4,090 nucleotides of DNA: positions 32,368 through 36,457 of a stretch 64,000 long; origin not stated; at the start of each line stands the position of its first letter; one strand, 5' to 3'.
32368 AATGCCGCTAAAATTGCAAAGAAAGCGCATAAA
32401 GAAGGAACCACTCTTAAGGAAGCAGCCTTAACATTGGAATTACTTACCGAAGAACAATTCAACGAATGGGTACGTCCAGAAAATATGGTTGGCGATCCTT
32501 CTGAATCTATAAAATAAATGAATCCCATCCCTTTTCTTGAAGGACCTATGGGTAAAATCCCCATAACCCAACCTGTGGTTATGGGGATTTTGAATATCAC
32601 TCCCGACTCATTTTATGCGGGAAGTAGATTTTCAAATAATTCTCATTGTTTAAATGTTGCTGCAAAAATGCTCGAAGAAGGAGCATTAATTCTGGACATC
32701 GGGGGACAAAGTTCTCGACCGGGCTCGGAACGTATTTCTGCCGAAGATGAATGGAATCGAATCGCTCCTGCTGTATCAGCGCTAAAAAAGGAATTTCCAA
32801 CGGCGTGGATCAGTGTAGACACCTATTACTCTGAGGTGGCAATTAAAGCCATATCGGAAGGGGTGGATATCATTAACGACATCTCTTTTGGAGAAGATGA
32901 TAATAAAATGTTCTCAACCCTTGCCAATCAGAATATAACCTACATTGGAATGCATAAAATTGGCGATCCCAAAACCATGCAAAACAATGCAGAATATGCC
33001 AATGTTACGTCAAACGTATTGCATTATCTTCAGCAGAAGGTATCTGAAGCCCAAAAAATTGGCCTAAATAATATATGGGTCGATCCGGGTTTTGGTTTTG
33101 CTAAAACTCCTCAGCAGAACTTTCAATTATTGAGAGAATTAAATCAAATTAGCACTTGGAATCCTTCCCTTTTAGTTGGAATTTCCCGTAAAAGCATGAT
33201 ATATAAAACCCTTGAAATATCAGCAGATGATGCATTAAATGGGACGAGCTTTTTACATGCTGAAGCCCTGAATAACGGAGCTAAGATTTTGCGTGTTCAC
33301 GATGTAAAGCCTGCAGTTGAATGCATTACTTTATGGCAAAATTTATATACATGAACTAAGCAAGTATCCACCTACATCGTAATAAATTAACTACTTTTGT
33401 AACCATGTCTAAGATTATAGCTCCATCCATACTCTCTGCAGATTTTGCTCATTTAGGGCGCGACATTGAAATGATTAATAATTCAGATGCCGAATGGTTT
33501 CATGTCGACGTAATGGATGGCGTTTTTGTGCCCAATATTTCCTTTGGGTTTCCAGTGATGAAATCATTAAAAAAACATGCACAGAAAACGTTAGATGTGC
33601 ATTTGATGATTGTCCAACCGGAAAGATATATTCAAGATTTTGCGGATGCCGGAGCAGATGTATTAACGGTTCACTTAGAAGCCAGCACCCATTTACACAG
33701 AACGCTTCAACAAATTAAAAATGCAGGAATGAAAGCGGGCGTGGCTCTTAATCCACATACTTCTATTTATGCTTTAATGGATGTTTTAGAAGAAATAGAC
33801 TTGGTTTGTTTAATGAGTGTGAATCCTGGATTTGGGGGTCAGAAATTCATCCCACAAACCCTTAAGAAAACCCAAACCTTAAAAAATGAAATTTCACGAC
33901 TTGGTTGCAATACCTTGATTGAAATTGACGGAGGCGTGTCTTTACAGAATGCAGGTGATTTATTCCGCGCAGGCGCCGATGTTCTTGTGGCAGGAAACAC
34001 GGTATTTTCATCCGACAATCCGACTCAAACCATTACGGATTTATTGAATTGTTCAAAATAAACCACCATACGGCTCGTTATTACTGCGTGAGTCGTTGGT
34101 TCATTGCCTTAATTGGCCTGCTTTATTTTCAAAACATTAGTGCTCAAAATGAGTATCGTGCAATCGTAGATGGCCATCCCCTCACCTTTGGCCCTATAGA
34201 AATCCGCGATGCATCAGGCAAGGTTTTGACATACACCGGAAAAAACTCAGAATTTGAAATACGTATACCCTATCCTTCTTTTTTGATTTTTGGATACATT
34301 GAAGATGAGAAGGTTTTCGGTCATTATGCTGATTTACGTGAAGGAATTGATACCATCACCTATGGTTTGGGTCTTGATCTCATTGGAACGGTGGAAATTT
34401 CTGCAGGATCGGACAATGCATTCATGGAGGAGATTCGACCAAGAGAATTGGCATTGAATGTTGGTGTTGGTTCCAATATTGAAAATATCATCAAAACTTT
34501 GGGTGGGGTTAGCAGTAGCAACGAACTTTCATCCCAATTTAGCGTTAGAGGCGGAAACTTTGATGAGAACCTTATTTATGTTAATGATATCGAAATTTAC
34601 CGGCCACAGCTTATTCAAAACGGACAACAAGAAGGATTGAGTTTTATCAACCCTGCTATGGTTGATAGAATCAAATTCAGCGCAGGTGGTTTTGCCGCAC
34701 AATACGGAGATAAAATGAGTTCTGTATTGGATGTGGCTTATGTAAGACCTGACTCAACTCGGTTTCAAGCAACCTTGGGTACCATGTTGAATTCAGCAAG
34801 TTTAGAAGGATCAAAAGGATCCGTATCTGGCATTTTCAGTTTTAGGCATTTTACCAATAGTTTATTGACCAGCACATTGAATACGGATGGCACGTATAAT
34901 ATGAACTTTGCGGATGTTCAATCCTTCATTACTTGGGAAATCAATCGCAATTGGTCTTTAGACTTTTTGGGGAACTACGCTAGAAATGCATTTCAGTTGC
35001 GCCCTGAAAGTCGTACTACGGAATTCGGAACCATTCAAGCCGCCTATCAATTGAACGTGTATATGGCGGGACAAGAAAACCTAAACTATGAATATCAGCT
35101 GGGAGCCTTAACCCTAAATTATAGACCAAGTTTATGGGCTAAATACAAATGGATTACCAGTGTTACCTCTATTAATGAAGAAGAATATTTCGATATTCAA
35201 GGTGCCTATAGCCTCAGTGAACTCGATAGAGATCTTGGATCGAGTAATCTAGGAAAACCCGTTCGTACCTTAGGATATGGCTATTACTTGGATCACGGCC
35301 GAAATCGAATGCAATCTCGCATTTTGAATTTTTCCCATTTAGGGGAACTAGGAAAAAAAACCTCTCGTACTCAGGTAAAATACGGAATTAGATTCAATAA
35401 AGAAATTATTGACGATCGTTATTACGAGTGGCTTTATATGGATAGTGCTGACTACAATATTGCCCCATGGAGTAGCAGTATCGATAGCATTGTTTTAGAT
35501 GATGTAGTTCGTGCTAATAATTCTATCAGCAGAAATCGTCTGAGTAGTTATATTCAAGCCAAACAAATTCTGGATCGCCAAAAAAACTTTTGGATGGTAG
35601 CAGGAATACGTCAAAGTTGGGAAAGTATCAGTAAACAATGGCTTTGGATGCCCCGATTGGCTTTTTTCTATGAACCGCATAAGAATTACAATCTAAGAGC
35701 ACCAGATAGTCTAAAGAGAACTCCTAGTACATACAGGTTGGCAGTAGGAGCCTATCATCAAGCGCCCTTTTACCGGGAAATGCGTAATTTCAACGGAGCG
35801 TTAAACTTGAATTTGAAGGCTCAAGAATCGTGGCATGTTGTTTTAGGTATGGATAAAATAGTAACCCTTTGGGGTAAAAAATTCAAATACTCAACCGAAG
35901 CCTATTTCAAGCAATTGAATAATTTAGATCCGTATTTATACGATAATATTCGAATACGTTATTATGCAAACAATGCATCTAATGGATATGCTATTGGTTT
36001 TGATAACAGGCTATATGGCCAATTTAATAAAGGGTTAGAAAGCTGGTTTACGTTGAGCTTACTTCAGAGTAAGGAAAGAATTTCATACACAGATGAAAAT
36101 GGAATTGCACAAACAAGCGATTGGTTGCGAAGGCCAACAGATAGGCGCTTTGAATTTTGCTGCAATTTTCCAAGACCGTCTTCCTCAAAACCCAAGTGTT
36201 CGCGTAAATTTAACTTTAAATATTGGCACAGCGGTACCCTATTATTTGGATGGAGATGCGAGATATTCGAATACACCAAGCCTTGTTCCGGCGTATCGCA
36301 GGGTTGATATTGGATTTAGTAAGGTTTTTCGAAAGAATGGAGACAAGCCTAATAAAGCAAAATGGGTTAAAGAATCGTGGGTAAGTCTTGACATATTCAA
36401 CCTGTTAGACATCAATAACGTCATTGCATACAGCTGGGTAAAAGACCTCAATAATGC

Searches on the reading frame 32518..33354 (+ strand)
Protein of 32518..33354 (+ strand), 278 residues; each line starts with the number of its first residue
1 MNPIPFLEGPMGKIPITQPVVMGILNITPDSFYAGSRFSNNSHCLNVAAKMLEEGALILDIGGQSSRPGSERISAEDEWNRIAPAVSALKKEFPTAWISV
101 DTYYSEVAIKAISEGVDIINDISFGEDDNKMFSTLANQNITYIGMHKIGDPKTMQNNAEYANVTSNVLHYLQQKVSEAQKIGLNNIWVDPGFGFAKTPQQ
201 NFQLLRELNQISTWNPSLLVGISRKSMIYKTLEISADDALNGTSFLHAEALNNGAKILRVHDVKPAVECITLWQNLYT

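Call 44: find_encoding_contigs(protein=window:32518-33354:+, flank=10000, max_places=6)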
Protein window:32518-33354:+ (278 aa): no gene with exactly this product is on record in the collection.

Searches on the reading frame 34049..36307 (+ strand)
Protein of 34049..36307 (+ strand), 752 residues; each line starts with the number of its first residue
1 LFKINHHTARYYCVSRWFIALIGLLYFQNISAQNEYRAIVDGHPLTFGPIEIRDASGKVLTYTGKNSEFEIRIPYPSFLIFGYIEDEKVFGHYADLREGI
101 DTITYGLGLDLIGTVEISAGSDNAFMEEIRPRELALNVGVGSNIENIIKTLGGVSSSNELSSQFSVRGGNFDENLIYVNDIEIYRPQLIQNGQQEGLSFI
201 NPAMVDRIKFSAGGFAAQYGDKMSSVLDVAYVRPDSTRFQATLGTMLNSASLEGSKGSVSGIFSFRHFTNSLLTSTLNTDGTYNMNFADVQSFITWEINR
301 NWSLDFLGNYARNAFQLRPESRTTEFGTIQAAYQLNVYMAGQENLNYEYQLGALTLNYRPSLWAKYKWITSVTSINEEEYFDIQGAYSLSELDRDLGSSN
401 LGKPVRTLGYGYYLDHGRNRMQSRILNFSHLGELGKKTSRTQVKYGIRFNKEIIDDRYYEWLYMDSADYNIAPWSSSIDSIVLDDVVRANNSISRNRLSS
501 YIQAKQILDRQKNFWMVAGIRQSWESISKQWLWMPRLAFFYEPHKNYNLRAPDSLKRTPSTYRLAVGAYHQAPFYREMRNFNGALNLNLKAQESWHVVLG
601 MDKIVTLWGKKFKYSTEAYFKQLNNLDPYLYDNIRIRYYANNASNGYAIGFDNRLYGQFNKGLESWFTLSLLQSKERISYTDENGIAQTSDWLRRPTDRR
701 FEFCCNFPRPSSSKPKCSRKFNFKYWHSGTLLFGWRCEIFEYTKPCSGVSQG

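Call 45: search_protein_families(library=pfam, proteins=[window:34049-36307:+], max_evalue=0.001)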
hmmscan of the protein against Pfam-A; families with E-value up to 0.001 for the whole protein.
window:34049-36307:+ (752 aa): 1 family
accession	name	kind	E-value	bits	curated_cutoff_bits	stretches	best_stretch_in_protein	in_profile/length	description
PF07715.20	Plug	-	3.8e-09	37.4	23.9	1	142-221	23-101/107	TonB-dependent Receptor Plug Domain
